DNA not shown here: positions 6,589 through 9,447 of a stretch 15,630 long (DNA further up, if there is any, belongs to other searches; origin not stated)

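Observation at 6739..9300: ABC exporter decorated with three homologous PH-like modules (one N-terminal, two C-terminal) and a poly-proline linker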

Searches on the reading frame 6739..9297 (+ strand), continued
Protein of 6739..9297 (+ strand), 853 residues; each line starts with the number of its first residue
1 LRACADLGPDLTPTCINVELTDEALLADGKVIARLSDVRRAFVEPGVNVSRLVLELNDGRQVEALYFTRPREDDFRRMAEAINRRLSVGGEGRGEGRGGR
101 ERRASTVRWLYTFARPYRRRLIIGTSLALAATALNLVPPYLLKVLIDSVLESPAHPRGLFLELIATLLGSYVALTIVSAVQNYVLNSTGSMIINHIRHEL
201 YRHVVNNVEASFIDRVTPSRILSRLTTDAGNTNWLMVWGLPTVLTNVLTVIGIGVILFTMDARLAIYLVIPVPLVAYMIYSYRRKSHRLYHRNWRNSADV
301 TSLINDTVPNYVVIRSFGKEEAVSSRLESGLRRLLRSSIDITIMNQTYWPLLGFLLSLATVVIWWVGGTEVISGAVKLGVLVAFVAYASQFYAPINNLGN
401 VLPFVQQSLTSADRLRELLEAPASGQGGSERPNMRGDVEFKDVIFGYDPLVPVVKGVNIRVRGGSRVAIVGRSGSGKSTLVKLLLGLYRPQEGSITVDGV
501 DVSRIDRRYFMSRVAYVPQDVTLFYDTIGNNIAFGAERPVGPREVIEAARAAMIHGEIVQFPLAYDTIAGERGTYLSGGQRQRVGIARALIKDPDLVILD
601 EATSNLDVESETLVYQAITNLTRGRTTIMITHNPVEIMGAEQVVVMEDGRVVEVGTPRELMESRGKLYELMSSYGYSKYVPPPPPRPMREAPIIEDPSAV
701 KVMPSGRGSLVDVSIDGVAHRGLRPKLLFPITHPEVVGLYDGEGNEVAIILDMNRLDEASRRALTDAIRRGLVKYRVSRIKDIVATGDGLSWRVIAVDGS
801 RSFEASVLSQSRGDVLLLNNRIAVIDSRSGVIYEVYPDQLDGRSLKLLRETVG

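Call 26: find_encoding_contigs(protein=P0008, flank=6000, max_places=1)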
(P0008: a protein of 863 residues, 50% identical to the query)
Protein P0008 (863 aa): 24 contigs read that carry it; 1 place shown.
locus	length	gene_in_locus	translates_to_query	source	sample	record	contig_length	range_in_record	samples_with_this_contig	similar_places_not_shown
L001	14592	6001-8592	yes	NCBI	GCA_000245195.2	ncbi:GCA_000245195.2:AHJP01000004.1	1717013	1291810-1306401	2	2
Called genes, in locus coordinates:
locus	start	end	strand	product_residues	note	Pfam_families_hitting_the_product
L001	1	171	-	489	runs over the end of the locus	PF00232:Glyco_hydro_1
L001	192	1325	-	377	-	PF07690:MFS_1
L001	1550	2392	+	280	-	PF04909:Amidohydro_2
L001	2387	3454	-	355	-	PF01408:GFO_IDH_MocA, PF22725:GFO_IDH_MocA_C3, PF02894:GFO_IDH_MocA_C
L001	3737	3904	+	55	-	-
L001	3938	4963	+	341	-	PF00248:Aldo_ket_red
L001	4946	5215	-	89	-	-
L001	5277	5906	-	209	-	PF01408:GFO_IDH_MocA, PF02894:GFO_IDH_MocA_C (weak), PF22725:GFO_IDH_MocA_C3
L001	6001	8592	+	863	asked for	PF13304:AAA_21 (faint), PF00664:ABC_membrane, PF00005:ABC_tran, PF08909:DUF1854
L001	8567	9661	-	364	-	PF01408:GFO_IDH_MocA, PF02894:GFO_IDH_MocA_C, PF22725:GFO_IDH_MocA_C3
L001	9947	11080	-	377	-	PF07690:MFS_1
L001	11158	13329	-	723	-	PF01315:Ald_Xan_dh_C, PF02738:MoCoBD_1, PF20256:MoCoBD_2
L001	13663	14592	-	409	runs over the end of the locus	PF01408:GFO_IDH_MocA, PF22725:GFO_IDH_MocA_C3, PF02894:GFO_IDH_MocA_C (weak)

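Call 27: find_encoding_contigs(protein=P0021, flank=6000, max_places=1)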
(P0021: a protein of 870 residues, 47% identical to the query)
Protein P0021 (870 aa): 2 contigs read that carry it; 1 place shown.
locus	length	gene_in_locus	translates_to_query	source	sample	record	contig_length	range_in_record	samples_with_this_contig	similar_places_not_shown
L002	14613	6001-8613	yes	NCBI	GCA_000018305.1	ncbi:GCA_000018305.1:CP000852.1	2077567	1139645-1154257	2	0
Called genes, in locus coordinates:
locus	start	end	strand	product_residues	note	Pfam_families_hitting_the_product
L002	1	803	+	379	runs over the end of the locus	PF20030:bpMoxR, PF00004:AAA (faint), PF07728:AAA_5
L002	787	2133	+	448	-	PF13519:VWA_2 (faint)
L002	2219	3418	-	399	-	PF00155:Aminotran_1_2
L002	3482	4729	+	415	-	PF02274:ADI, PF19420:DDAH_eukar (faint)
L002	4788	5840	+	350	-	PF04007:DUF354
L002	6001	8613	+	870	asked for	PF00664:ABC_membrane, PF00005:ABC_tran, PF08909:DUF1854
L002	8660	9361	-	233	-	PF13549:ATP-grasp_5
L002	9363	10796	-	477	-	PF02629:CoA_binding, PF13380:CoA_binding_2, PF13607:Succ_CoA_lig, PF19045:Ligase_CoA_2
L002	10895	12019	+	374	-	PF01988:VIT1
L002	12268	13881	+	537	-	-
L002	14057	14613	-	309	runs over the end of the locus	PF00753:Lactamase_B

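Call 28: find_encoding_contigs(protein=P0029, flank=6000, max_places=1)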
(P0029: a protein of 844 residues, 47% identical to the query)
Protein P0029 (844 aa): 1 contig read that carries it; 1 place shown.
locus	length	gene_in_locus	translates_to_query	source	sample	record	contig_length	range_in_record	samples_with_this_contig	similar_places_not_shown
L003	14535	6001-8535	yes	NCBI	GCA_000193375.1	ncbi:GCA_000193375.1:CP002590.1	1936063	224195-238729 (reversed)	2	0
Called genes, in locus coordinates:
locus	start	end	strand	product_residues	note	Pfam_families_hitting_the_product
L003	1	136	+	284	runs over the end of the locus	PF02540:NAD_synthase, PF00733:Asn_synthase (faint)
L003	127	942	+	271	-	PF00795:CN_hydrolase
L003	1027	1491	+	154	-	-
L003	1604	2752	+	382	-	PF00202:Aminotran_3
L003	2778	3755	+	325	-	PF01408:GFO_IDH_MocA, PF02894:GFO_IDH_MocA_C, PF22725:GFO_IDH_MocA_C3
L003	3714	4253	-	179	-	-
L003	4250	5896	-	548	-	PF07690:MFS_1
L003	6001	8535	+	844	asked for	PF00664:ABC_membrane, PF00005:ABC_tran, PF08909:DUF1854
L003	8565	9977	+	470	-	PF22025:ThiI_fer, PF02926:THUMP, PF02568:ThiI, PF00581:Rhodanese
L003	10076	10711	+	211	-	PF06168:DUF981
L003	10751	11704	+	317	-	PF02423:OCD_Mu_crystall, PF01488:Shikimate_DH (weak)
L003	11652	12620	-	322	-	PF00664:ABC_membrane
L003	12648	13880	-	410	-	PF22023:Pus10_THUMP_arc, PF21238:Pus10_C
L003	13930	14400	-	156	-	PF04013:Methyltrn_RNA_2 (weak)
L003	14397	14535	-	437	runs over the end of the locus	PF02881:SRP54_N, PF00448:SRP54, PF02978:SRP_SPB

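Call 52: find_encoding_contigs(protein=P0002, flank=7000, max_places=1)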
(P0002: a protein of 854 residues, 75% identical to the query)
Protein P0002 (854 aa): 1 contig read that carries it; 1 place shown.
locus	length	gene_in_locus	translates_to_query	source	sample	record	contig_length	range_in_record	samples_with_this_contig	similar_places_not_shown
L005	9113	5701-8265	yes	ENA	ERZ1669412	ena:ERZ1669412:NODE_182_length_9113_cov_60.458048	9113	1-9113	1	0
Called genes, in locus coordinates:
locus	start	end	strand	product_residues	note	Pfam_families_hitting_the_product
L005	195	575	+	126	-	-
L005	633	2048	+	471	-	PF01547:SBP_bac_1, PF13531:SBP_bac_11 (faint), PF13416:SBP_bac_8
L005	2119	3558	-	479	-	PF13520:AA_permease_2, PF00324:AA_permease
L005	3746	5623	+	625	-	PF00324:AA_permease, PF13520:AA_permease_2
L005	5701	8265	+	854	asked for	PF00664:ABC_membrane, PF00005:ABC_tran, PF13304:AAA_21 (faint), PF08909:DUF1854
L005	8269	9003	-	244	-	-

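Call 53: find_encoding_contigs(protein=P0053, flank=7000, max_places=1)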
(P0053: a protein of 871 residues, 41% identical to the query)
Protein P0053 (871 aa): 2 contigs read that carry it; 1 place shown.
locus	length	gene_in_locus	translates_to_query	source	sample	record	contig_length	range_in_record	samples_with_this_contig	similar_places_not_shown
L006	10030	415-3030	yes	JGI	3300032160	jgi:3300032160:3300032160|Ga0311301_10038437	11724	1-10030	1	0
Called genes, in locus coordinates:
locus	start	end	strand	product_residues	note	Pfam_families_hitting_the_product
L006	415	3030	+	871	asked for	PF00664:ABC_membrane, PF00005:ABC_tran, PF13304:AAA_21 (faint), PF08909:DUF1854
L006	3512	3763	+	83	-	-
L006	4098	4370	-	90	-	-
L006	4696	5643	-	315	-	PF28130:DUF8371 (weak)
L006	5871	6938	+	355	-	PF05317:Thermopsin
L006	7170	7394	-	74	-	PF13302:Acetyltransf_3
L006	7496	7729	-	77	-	PF13302:Acetyltransf_3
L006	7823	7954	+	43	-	-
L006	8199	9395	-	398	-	PF01266:DAO, PF03486:HI0933_like (faint), PF07992:Pyr_redox_2 (faint), PF13450:NAD_binding_8 (faint)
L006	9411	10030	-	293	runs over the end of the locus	PF00701:DHDPS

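Call 73: find_encoding_contigs(protein=P0081, flank=4000, max_places=1)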
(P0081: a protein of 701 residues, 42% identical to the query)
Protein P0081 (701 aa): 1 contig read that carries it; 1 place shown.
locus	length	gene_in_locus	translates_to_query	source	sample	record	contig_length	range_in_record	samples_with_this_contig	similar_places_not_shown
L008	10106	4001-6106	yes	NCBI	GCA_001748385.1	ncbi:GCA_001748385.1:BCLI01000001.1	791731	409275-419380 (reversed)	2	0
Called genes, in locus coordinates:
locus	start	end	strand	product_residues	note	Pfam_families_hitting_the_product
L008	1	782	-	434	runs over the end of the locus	PF01336:tRNA_anti-codon, PF00152:tRNA-synt_2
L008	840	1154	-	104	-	-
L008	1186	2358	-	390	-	PF07431:DUF1512, PF23542:DUF1512_C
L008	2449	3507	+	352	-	PF04055:Radical_SAM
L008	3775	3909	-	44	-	-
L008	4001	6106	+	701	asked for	PF00664:ABC_membrane, PF00005:ABC_tran, PF13304:AAA_21 (faint)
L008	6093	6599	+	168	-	PF08909:DUF1854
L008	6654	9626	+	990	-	PF01074:Glyco_hydro_38N, PF09261:Alpha-mann_mid, PF07748:Glyco_hydro_38C, PF17677:Glyco_hydro38C2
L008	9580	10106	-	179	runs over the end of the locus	-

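Call 74: find_encoding_contigs(protein=P0073, flank=6000, max_places=1)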
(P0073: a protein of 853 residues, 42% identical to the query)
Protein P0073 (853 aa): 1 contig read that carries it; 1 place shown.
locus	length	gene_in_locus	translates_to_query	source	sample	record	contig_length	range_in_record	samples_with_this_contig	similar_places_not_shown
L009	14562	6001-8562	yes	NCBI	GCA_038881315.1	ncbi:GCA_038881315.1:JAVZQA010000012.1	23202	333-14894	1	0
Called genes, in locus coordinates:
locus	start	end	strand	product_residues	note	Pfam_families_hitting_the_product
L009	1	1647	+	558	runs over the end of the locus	PF04055:Radical_SAM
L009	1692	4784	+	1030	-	PF03176:MMPL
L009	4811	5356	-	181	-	PF01923:Cob_adeno_trans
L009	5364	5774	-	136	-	PF07681:DoxX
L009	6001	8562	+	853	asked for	PF00664:ABC_membrane, PF00005:ABC_tran, PF06414:Zeta_toxin (faint), PF08909:DUF1854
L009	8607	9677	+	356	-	PF06849:DUF1246, PF06973:DUF1297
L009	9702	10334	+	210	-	PF03587:EMG1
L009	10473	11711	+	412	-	-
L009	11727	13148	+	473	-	-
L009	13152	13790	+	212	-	-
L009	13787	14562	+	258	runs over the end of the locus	-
